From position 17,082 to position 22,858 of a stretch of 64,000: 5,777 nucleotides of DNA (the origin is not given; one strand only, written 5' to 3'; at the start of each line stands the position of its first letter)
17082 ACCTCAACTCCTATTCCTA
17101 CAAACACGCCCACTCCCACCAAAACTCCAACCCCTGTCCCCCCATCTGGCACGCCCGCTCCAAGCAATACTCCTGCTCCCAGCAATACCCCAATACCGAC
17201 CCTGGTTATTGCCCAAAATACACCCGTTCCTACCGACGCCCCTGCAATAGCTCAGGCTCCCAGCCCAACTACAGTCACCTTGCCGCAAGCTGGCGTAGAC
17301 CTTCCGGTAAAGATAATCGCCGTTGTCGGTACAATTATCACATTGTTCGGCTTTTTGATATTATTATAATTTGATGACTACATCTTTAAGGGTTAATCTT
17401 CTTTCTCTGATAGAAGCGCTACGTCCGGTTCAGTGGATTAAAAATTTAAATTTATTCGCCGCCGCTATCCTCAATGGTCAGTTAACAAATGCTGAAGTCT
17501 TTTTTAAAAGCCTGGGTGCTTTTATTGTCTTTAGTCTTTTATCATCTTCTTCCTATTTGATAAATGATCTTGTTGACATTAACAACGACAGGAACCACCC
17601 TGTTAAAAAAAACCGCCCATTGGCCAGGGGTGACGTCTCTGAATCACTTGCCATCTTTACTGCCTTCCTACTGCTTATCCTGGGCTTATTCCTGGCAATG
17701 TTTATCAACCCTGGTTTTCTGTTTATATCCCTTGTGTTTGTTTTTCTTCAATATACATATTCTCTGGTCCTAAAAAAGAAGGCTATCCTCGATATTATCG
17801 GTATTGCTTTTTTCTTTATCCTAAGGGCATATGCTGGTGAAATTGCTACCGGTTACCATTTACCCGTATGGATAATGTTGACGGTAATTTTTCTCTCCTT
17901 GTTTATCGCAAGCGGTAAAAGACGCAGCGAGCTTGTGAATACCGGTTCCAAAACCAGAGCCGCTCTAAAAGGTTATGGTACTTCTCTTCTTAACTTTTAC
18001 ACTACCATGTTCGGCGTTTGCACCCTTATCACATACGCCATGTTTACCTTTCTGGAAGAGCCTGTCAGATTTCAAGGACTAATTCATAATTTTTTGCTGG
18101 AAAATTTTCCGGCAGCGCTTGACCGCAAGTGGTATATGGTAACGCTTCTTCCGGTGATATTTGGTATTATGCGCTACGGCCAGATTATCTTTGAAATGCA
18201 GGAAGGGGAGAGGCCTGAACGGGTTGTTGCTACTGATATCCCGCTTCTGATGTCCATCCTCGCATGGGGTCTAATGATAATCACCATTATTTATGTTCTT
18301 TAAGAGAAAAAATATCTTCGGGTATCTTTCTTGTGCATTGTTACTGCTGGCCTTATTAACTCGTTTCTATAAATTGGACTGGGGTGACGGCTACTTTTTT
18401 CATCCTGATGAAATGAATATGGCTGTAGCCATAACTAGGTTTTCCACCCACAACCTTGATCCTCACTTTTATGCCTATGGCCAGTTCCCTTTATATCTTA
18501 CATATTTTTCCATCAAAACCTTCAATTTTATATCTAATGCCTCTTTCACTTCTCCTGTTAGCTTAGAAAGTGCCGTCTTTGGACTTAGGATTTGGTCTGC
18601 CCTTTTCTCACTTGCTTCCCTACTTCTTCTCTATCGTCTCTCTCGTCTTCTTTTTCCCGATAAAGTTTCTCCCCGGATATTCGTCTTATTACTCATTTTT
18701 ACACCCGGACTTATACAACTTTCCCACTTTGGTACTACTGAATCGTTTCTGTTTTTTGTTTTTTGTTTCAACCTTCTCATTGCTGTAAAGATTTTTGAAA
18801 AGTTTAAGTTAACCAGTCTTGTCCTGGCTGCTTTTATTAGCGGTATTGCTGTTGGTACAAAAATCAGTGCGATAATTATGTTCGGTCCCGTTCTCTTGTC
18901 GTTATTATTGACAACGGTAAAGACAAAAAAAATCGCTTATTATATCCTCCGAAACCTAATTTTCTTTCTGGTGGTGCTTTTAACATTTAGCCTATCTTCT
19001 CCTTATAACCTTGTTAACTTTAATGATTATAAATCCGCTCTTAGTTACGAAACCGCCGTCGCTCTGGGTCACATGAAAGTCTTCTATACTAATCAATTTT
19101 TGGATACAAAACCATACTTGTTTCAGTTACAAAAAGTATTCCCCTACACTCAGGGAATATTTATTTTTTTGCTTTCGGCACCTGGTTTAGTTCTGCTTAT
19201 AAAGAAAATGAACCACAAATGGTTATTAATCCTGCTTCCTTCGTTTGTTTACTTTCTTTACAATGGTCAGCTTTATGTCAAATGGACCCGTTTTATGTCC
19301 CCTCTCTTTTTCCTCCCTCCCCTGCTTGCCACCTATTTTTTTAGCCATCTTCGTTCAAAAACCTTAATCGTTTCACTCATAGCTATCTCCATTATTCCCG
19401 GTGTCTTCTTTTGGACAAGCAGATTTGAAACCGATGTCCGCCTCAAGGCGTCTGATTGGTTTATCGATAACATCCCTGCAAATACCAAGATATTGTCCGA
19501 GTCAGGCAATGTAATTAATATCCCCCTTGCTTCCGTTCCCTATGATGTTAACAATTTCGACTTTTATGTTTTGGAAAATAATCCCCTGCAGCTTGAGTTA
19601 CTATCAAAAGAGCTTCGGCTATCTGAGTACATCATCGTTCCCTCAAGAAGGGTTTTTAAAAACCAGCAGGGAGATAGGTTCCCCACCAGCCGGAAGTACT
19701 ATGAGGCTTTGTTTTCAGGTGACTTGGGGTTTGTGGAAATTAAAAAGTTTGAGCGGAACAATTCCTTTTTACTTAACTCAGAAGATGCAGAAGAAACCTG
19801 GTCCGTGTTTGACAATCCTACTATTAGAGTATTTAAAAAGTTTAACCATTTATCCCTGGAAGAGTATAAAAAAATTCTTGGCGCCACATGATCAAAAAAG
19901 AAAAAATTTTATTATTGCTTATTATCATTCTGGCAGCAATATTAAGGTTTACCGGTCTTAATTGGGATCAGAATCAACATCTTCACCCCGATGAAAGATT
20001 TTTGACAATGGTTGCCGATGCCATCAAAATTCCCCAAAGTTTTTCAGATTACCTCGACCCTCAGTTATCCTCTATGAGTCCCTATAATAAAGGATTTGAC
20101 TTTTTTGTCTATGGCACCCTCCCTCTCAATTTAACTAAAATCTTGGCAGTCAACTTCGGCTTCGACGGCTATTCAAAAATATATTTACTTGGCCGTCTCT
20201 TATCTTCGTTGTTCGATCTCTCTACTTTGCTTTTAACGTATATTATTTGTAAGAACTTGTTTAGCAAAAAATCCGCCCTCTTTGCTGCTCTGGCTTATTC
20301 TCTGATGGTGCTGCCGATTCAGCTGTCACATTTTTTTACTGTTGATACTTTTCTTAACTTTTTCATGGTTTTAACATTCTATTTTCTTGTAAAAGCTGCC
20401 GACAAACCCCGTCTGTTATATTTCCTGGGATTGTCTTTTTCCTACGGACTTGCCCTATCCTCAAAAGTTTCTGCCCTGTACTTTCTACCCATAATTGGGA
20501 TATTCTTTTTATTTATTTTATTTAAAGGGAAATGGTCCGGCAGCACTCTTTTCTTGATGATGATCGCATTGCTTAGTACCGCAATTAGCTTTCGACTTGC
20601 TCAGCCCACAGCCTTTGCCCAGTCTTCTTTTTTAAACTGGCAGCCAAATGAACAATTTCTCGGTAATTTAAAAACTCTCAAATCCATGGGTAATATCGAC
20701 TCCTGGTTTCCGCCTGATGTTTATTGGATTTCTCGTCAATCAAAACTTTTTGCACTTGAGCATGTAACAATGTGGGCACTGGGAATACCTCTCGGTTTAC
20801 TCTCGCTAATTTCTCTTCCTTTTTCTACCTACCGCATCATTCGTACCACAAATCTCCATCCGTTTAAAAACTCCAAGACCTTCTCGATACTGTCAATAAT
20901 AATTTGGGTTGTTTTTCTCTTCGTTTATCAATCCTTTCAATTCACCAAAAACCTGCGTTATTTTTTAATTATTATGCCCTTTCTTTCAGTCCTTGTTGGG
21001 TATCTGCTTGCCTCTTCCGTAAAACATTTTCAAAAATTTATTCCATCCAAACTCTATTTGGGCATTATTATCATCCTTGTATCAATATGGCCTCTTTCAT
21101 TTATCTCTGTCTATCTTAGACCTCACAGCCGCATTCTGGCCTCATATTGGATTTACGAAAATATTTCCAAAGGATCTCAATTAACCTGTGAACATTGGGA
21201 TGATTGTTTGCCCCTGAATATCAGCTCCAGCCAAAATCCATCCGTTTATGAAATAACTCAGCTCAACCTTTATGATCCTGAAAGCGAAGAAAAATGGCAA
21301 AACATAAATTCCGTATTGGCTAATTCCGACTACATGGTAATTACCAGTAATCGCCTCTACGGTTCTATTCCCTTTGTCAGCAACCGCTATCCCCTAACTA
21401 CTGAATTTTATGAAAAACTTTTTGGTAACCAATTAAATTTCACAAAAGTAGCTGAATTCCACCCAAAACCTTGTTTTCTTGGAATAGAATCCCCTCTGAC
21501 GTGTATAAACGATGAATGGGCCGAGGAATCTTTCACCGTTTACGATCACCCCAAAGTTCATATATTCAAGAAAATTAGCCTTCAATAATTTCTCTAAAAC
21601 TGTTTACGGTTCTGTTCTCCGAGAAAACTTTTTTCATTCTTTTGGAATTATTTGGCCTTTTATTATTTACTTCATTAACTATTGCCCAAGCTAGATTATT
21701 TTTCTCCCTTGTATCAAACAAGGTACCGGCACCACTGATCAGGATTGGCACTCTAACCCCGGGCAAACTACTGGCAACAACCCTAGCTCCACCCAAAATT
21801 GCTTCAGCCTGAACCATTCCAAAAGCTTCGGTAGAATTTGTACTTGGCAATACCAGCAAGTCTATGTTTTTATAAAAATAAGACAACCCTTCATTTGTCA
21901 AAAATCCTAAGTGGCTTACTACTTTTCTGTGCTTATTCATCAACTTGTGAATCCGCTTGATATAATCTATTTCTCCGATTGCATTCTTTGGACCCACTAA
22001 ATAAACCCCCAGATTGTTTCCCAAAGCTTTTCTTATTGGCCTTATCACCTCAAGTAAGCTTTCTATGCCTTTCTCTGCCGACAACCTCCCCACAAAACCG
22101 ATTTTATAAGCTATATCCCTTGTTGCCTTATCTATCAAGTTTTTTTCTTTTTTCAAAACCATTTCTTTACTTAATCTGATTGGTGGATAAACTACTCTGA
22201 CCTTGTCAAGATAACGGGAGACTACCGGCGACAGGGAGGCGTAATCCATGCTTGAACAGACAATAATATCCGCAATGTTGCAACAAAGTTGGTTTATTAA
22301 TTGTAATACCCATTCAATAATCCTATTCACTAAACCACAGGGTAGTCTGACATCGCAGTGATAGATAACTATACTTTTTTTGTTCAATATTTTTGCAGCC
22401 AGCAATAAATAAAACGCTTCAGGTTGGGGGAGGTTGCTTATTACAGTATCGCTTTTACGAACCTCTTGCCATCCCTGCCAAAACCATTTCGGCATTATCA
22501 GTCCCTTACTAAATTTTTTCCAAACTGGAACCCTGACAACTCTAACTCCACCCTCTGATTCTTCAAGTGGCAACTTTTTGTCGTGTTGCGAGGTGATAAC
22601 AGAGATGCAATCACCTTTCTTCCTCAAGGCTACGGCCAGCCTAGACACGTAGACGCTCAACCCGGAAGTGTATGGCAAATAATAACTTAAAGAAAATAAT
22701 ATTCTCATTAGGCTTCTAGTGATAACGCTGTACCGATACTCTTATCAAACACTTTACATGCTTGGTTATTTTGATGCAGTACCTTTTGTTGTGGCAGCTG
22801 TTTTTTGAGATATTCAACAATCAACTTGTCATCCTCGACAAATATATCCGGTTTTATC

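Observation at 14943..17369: Two large PT-linker surface proteins with non-canonical C-terminal anchoring signals (LPQAG + hydrophobic tail; hydrophobic tail + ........)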

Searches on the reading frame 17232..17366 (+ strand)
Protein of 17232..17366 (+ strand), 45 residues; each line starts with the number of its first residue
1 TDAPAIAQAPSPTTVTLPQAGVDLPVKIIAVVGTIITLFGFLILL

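Call 81: search_protein_families(library=ncbifam, proteins=[window:17232-17366:+], max_evalue=10)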
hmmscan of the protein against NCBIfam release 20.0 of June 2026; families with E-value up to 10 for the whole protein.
seq(45 aa): 1 family
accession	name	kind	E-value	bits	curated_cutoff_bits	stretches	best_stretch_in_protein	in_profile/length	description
NF006934.0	PRK09419.1-1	subfamily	0.19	9.2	1646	1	14-44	1136-1166/1174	multifunctional 2',3'-cyclic-nucleotide 2'-phosphodiesterase/3'-nucleotidase/5'-nucleotidase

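Call 82: search_protein_families(library=pfam, proteins=[window:17232-17366:+], max_evalue=10)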
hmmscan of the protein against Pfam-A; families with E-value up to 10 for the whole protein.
seq(45 aa): 1 family
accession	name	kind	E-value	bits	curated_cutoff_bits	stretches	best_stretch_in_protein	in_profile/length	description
PF16082.10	Phage_holin_2_4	-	0.15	12.5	30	1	19-43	26-50/77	Bacteriophage holin family, superfamily II-like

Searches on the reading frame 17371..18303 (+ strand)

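Call 6: search_protein_families(library=pfam, proteins=[window:17371-18303:+], max_evalue=0.1)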
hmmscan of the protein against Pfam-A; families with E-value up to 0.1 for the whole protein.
window:17371-18303:+ (310 aa): 1 family
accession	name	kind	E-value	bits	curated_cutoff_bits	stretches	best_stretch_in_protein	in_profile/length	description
PF01040.23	UbiA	-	8.2e-25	88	34.2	1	36-226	14-208/250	UbiA prenyltransferase family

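Call 23: search_protein_families(library=ncbifam, proteins=[window:17371-18303:+], max_evalue=0.1)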
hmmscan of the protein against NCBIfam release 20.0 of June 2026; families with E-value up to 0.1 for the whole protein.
window:17371-18303:+ (310 aa): 22 families
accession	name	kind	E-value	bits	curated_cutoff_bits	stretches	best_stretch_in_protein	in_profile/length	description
NF008978.0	PRK12324.1-4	equivalog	2.1e-60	204.4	207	1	12-309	34-321/322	decaprenyl-phosphate phosphoribosyltransferase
NF008977.0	PRK12324.1-2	equivalog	5.7e-53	180.2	234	1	10-308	2-288/297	decaprenyl-phosphate phosphoribosyltransferase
NF006088.0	PRK08238.1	equivalog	6.8e-50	170.1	351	1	10-202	192-386/482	UbiA family prenyltransferase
NF008976.0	PRK12324.1-1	equivalog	1.7e-49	168.8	474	1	12-303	20-299/306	decaprenyl-phosphate phosphoribosyltransferase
NF009523.0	PRK12884.1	equivalog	3.5e-14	52.7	269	1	44-175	36-166/279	prenyltransferase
TIGR01473.1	cyoE_ctaB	equivalog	7.5e-12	45.6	210.3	1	29-175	20-169/281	heme o synthase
NF005742.0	PRK07566.1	equivalog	1.2e-10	41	313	1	12-174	30-197/315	chlorophyll synthase ChlG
TIGR01475.1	ubiA_other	subfamily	1e-09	38.3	180.8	1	51-177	42-167/282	UbiA-like polyprenyltransferase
TIGR01474.1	ubiA_proteo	equivalog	2.5e-09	37.1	275.45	1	41-158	36-156/282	4-hydroxybenzoate octaprenyltransferase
NF009522.0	PRK12883.1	equivalog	3e-09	36.8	353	1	46-159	38-149/279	geranylgeranylglycerol-phosphate geranylgeranyltransferase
NF009521.0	PRK12882.1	equivalog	6.7e-09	35.4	296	1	30-148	26-140/280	geranylgeranylglycerol-phosphate geranylgeranyltransferase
NF035940.1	prenyl_rel_EboC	equivalog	2.3e-08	33.8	250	1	53-141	47-133/292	UbiA-like protein EboC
TIGR01476.1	chlor_syn_BchG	subfamily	4.2e-07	29.7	212.3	1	13-162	3-158/283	(bacterio)chlorophyll synthase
NF003348.0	PRK04375.1-1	equivalog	1.2e-06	28.1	285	1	51-142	43-136/292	heme o synthase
NF009514.0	PRK12873.1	equivalog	7.6e-06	25.5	246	1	42-124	43-126/297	4-hydroxybenzoate polyprenyltransferase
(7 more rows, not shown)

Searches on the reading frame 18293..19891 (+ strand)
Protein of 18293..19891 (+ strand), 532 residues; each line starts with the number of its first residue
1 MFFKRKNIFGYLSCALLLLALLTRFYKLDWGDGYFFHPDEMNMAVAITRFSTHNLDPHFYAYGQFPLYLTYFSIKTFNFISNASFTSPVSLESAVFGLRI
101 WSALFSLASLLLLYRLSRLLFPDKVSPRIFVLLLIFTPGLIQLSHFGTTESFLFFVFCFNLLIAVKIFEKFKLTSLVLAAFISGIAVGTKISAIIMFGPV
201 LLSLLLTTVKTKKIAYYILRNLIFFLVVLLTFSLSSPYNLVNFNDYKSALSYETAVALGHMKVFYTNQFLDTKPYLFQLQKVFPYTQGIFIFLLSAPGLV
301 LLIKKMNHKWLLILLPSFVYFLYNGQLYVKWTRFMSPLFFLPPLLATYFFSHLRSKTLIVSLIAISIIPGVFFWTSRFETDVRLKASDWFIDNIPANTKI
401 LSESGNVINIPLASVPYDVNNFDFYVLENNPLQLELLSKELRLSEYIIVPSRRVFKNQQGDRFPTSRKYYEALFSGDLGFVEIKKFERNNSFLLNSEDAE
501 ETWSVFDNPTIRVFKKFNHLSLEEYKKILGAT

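Call 6: search_protein_families(library=pfam, proteins=[window:18293-19891:+], max_evalue=0.1)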
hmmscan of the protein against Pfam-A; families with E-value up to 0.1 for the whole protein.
window:18293-19891:+ (532 aa): 2 families
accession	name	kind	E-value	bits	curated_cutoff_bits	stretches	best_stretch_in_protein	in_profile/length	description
PF13231.12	PMT_2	-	2e-08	35.1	26.1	1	96-228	22-157/160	Dolichyl-phosphate-mannose-protein mannosyltransferase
PF02366.24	PMT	-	1.1e-06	28.8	22.7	1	16-212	3-204/245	Dolichyl-phosphate-mannose-protein mannosyltransferase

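Call 23: search_protein_families(library=ncbifam, proteins=[window:18293-19891:+], max_evalue=0.1)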
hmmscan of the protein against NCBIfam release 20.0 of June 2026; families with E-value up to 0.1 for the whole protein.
window:18293-19891:+ (532 aa): 0 families

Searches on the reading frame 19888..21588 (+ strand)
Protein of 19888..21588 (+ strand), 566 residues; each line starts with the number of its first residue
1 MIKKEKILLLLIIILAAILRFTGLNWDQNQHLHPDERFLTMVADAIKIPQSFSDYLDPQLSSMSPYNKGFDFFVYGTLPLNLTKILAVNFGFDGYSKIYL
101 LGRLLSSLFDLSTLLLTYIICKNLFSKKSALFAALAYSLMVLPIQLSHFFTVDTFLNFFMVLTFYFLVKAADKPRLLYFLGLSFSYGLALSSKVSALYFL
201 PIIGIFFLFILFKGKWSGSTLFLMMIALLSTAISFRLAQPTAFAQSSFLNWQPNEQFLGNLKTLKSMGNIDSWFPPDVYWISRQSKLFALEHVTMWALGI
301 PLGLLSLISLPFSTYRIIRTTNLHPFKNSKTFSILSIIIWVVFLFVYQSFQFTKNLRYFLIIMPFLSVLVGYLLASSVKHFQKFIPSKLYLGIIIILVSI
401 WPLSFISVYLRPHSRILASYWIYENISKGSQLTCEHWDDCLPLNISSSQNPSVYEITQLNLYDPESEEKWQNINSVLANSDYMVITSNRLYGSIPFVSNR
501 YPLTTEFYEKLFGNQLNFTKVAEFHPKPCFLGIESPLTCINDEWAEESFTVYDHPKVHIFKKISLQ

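Call 6: search_protein_families(library=pfam, proteins=[window:19888-21588:+], max_evalue=0.1)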
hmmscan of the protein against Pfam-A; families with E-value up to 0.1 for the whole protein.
window:19888-21588:+ (566 aa): 2 families
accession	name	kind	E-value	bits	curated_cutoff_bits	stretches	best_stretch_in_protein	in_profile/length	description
PF13231.12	PMT_2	-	2.7e-14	54.1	26.1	1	103-229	25-150/160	Dolichyl-phosphate-mannose-protein mannosyltransferase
PF02366.24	PMT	-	3.3e-07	30.6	22.7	1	99-225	82-220/245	Dolichyl-phosphate-mannose-protein mannosyltransferase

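Call 23: search_protein_families(library=ncbifam, proteins=[window:19888-21588:+], max_evalue=0.1)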
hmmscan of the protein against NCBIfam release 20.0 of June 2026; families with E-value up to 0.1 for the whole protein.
window:19888-21588:+ (566 aa): 1 family
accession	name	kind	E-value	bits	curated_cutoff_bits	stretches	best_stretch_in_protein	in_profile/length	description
TIGR03663.1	TIGR03663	subfamily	0.00015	20.9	126.25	1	85-213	58-184/435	flippase activity-associated protein Agl23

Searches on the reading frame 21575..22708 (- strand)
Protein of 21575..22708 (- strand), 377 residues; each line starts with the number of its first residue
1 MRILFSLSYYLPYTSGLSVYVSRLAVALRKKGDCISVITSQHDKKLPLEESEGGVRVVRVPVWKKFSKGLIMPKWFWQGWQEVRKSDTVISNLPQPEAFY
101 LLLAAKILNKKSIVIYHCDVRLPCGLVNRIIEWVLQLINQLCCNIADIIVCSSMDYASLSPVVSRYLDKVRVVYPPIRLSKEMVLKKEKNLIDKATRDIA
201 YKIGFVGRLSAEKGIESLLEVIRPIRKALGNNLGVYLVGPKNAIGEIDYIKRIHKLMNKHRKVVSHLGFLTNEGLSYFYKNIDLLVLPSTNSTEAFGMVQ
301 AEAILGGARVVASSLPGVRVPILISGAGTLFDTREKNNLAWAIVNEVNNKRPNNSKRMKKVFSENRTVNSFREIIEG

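Call 9: search_protein_families(library=pfam, proteins=[window:21575-22708:-], max_evalue=0.01)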
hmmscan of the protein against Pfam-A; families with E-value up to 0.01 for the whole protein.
window:21575-22708:- (377 aa): 5 families
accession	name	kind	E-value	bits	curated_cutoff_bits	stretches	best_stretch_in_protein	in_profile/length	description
PF00534.26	Glycos_transf_1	-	2e-18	67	26.4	1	200-358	15-165/172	Glycosyl transferases group 1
PF13692.12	Glyco_trans_1_4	-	2.8e-16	60.5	27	1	202-345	3-138/142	Glycosyl transferases group 1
PF13439.12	Glyco_transf_4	-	9e-12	45.8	28.5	1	15-180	2-169/170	Glycosyltransferase Family 4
PF13579.12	Glyco_trans_4_4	-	9.6e-09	36.2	29.7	1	15-160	1-142/158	Glycosyl transferase 4-like domain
PF20706.3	GT4-conflict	-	0.0012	18.4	26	1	197-318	194-316/385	Family 4 Glycosyltransferase in conflict systems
